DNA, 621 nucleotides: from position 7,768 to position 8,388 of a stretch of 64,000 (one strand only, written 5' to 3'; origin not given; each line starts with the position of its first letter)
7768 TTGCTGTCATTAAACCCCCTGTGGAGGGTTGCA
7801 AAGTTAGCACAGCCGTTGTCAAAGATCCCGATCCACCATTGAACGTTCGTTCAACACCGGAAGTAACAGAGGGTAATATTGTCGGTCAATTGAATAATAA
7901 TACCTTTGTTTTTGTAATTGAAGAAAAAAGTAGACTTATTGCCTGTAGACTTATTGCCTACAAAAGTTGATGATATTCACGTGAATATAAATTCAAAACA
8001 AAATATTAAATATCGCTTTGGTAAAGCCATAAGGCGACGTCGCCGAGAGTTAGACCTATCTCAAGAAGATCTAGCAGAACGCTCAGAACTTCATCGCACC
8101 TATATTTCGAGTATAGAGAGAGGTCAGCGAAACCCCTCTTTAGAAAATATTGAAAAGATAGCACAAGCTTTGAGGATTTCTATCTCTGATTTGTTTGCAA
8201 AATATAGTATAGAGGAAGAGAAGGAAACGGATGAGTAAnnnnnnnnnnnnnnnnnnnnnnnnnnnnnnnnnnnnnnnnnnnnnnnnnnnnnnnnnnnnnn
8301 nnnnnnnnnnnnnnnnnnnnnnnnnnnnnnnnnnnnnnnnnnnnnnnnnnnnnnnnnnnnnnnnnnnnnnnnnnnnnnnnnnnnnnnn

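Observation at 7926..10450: Complete C-protein / endonuclease / m5C-methyltransferase cassette that appears to truncate an SH3b gene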

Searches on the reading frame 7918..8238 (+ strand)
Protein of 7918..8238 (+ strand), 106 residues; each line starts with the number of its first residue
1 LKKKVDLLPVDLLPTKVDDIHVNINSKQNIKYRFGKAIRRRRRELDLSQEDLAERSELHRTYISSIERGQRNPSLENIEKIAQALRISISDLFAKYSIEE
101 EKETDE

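Call 4: search_protein_families(library=pfam, proteins=[window:7918-8238:+], max_evalue=0.01)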
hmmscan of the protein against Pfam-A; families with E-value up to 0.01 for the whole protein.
window:7918-8238:+ (106 aa): 6 families
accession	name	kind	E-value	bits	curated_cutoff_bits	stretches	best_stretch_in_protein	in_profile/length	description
PF01381.28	HTH_3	-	3.2e-19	69.1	23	1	38-92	1-55/55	Helix-turn-helix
PF13560.12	HTH_31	-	2.5e-12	47.3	27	1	33-88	1-57/64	Helix-turn-helix domain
PF12844.13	HTH_19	-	1.4e-11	44.6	30.2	1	35-97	1-63/64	Helix-turn-helix domain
PF13443.12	HTH_26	-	1.7e-08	35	22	1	38-93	2-58/63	Cro/C1-type HTH DNA-binding domain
PF13744.12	HTH_37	-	3.3e-06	27.2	27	1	18-70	3-55/80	Helix-turn-helix domain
PF13413.12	HTH_25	-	0.0032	17.7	24.6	1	38-70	2-34/62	Helix-turn-helix domain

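Call 5: search_protein_families(library=ncbifam, proteins=[window:7918-8238:+], max_evalue=0.01)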
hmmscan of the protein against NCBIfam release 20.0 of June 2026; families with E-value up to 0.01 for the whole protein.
window:7918-8238:+ (106 aa): 18 families
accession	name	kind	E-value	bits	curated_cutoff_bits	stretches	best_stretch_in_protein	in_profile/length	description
NF041951.1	phage_RstR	subfamily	2.5e-14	53.4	80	1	34-101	3-70/108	RstR family transcriptional repressor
TIGR03070.1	couple_hipB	subfamily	3.7e-11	42.8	71.65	1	34-86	3-55/58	type II toxin-antitoxin system Y4mF family antitoxin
NF047948.1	male_kill_WMK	equivalog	3.2e-10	40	300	1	24-103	153-231/300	WO male-killing family protein Wmk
TIGR00270.2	TIGR00270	equivalog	4.9e-10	39.4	110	1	27-102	69-144/159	multiprotein bridging factor aMBF1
NF006015.0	PRK08154.1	subfamily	7.6e-10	38.4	204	1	25-97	22-94/314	anaerobic benzoate catabolism transcriptional regulator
NF046032.1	TransRegSlrRBacil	equivalog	8.8e-10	38.9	250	1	35-101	3-70/149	HTH-type transcriptional regulator SlrR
NF010465.0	PRK13890.1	equivalog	1.8e-09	37.7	96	1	37-100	9-72/121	conjugal transfer protein TrbA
NF007408.0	PRK09943.1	equivalog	1.4e-08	34.5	211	1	33-101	7-75/185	HTH-type transcriptional regulator PuuR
NF007257.0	PRK09706.1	subfamily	3.8e-07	30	101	1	33-89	5-61/135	transcriptional repressor DicA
NF041677.1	trans_regClgR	equivalog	6.7e-05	22.9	170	1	35-96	10-71/113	transcriptional regulator ClgR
NF038139.1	Reg_Aceta_RamB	equivalog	0.00042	19.1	700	1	35-88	4-57/465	acetate metabolism transcriptional regulator RamB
NF041493.1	MobT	equivalog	0.00057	18.8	600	1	39-85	2-48/383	MobT family relaxase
NF003162.0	PRK04140.1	equivalog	0.001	18.2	263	1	35-90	128-183/317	transcriptional regulator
TIGR03830.1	CxxCG_CxxCG_HTH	subfamily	0.0016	18.2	61.8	1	34-75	66-107/127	type II TA system antitoxin MqsA family protein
NF007271.0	PRK09726.1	equivalog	0.0027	17.7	79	1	39-98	18-77/88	type II toxin-antitoxin system antitoxin HipB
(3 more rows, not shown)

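Call 8: search_solved_structures(query=window:7981-8238:+, max_evalue=0.0001, show_alignments=3)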
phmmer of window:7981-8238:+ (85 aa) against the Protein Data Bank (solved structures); distinct sequences matched with E-value up to 0.0001: 23.
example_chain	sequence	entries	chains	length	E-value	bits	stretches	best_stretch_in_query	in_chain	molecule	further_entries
2b5a_A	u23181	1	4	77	1.5e-15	60.5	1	8-76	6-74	C.BclI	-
1y7y_A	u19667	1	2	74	6.7e-11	45.7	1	12-72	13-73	C.AhdI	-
3clc_A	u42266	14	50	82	4.6e-09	39.9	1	16-70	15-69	Regulatory protein | R-M CONTROLLER PROTEIN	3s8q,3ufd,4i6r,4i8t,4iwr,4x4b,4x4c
8tac_A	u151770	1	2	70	5.2e-09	39.8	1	11-66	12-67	DBP48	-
3g5g_A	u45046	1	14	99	7.6e-09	39.2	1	16-69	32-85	Regulatory protein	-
4fn3_A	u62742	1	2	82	1.3e-08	38.5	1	16-70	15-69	Regulatory protein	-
4i6u_A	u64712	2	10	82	1.8e-08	38.1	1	16-70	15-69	Regulatory protein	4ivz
4i6t_A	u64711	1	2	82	2.5e-08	37.6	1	16-70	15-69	Regulatory protein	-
3qq6_A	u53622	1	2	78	2.7e-08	37.5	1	10-72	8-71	HTH-type transcriptional regulator sinR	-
4f8d_A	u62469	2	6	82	3.4e-08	37.2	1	16-70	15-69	Regulatory protein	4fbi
6rnz_A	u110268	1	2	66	4.5e-08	36.8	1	15-72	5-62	HTH-type transcriptional regulator DdrOC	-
3fya_A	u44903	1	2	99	5.5e-08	36.5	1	16-69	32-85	Regulatory protein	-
5tn0_A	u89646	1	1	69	7.3e-08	36.1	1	13-72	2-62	HTH-type transcriptional regulator SinR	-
4ia8_A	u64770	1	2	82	9.3e-08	35.8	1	16-70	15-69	Regulatory protein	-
1b0n_A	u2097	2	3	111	1.2e-07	35.4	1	13-78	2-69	PROTEIN (SINR PROTEIN) | HTH-TYPE TRANSCRIPTIONAL REGULATOR SINR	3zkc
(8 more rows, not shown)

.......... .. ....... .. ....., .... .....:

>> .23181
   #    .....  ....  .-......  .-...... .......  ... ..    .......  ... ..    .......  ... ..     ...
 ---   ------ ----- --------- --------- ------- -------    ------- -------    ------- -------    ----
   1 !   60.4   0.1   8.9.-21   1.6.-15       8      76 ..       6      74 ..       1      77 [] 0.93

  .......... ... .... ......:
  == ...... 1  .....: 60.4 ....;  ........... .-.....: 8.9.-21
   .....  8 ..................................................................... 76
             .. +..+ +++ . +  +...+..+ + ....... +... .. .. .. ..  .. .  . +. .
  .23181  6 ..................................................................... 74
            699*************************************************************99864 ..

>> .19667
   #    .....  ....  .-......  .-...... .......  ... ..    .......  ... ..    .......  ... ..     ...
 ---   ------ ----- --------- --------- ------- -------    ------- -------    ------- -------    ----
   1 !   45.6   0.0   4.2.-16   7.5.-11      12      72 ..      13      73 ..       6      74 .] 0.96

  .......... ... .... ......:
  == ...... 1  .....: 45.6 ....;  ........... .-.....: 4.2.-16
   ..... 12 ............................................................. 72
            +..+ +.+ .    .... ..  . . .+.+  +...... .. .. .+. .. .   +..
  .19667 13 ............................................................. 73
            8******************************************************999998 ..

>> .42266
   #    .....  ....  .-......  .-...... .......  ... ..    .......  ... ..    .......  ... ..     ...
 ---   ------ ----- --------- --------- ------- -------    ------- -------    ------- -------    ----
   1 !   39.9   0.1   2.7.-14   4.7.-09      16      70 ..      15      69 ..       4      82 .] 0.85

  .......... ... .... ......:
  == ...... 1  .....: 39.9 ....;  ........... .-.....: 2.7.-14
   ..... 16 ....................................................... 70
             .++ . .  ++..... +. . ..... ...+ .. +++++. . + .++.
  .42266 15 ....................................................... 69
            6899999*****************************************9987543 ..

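Call 54: search_protein_families(library=pfam, proteins=[window:7981-8238:+], max_evalue=0.01)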
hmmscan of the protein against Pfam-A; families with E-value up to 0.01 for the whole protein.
window:7981-8238:+ (85 aa): 6 families
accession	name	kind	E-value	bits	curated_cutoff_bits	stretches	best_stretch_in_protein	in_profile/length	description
PF01381.28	HTH_3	-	1.9e-19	69.9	23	1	17-71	1-55/55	Helix-turn-helix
PF13560.12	HTH_31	-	1.4e-12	48.2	27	1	12-67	1-57/64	Helix-turn-helix domain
PF12844.13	HTH_19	-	7.5e-12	45.4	30.2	1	14-76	1-63/64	Helix-turn-helix domain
PF13443.12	HTH_26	-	1e-08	35.7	22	1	17-72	2-58/63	Cro/C1-type HTH DNA-binding domain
PF13744.12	HTH_37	-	7.5e-06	26.1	27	1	6-49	12-55/80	Helix-turn-helix domain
PF13413.12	HTH_25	-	0.0017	18.5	24.6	1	17-49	2-34/62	Helix-turn-helix domain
